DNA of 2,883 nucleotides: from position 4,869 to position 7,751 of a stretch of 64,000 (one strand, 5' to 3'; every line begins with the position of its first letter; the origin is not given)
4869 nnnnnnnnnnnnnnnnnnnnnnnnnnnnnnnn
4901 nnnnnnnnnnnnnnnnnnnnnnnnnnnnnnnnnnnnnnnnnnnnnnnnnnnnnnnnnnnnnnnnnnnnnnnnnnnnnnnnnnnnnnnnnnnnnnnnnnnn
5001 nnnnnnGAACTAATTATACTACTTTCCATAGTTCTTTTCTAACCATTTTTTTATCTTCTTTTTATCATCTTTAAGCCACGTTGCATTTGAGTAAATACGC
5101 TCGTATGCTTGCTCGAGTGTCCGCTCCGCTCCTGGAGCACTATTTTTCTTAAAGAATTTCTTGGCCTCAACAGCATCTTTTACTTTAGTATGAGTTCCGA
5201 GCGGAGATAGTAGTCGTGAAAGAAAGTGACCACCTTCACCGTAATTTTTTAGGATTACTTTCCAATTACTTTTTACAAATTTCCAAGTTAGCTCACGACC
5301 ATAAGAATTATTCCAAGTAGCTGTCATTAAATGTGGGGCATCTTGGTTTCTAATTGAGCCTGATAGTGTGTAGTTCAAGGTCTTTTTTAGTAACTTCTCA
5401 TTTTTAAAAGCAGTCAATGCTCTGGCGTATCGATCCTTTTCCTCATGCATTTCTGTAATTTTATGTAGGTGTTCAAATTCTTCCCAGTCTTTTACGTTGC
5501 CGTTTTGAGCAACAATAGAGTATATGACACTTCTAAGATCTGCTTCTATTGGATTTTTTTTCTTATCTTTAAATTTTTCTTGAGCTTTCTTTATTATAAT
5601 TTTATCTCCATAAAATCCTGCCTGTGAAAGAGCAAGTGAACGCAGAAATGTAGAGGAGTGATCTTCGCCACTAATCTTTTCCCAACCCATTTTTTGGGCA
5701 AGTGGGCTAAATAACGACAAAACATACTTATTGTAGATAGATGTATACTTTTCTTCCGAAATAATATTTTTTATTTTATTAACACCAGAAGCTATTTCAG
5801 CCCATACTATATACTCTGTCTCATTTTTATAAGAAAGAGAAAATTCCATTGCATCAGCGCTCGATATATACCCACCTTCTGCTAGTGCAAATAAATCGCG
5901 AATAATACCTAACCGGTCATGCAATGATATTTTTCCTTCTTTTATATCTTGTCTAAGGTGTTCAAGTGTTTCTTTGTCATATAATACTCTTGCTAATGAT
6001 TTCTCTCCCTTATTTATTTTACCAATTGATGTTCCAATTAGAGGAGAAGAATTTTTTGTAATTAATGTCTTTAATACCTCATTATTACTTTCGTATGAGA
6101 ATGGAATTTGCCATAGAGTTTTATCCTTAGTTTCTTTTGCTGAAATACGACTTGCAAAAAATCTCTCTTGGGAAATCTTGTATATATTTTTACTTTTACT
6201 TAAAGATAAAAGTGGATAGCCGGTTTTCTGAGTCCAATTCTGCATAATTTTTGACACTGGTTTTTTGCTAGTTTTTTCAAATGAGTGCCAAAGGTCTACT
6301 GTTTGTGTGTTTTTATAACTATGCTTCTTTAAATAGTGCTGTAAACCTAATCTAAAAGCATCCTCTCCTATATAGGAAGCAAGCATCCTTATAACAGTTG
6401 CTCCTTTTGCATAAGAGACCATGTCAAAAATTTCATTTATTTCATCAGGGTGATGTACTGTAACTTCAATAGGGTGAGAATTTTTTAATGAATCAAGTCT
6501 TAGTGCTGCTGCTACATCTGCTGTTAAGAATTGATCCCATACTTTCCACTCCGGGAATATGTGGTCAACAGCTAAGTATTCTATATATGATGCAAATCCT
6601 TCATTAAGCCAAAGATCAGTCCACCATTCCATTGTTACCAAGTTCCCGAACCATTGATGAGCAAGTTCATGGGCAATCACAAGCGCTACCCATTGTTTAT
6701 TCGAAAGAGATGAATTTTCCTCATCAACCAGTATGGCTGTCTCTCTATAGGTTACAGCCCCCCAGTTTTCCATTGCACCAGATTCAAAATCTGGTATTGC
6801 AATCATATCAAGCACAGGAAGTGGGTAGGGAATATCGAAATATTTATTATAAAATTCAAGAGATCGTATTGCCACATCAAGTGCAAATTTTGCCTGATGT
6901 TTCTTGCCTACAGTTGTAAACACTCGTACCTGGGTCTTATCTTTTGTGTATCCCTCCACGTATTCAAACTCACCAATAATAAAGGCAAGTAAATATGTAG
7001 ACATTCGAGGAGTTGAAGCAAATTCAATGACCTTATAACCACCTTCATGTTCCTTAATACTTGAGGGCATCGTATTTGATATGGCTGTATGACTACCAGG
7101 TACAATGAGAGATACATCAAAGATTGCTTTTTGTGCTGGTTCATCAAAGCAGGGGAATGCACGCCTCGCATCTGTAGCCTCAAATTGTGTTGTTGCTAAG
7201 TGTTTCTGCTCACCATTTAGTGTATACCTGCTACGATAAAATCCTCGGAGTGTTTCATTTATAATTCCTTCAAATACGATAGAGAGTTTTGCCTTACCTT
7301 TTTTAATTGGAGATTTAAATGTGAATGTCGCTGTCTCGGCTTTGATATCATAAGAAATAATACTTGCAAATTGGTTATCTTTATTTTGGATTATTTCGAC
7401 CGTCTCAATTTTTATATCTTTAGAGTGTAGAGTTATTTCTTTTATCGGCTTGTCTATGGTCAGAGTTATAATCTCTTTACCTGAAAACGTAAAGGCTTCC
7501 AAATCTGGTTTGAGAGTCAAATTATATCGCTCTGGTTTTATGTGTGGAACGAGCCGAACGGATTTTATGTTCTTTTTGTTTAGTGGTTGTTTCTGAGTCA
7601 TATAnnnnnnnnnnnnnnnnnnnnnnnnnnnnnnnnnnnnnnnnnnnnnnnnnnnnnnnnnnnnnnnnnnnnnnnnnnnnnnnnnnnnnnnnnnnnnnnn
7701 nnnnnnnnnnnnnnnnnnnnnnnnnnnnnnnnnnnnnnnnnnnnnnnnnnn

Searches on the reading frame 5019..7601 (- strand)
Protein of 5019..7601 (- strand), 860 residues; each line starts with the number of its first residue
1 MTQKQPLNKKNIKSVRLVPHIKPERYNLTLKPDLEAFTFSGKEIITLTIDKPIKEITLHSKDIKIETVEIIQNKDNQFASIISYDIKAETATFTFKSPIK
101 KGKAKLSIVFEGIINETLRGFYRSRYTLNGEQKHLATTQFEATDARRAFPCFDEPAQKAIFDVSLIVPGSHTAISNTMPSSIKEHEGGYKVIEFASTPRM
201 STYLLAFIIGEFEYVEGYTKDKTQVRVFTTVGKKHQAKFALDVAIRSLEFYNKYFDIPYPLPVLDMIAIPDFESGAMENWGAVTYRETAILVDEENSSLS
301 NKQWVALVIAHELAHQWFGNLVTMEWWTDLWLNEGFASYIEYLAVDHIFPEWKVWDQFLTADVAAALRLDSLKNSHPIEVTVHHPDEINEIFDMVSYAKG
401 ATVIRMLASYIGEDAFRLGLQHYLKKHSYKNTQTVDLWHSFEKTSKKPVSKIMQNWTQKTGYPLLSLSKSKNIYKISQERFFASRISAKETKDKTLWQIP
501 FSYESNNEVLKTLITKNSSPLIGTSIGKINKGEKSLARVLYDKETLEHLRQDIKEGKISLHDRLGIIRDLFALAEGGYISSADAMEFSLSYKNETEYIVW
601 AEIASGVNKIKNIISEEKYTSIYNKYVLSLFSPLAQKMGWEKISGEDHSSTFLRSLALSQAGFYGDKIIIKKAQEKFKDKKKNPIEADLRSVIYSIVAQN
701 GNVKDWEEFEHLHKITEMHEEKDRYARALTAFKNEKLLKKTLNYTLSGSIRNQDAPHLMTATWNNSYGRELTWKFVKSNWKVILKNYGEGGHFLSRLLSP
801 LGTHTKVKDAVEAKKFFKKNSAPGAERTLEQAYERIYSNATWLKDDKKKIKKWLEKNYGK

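Call 7: search_protein_families(library=pfam, proteins=[window:5019-7601:-], max_evalue=0.001)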
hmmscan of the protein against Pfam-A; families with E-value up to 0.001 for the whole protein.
window:5019-7601:- (860 aa): 3 families
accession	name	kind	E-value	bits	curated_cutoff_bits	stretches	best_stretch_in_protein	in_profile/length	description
PF01433.26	Peptidase_M1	-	2.5e-91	305.6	27.7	1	239-456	1-218/218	Peptidase family M1 domain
PF11838.14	ERAP1_C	-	4e-79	266.8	38.2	1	528-836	3-316/318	ERAP1-like C-terminal domain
PF17900.6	Peptidase_M1_N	-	6.4e-53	180.1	25.8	1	22-204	1-186/186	Peptidase M1 N-terminal domain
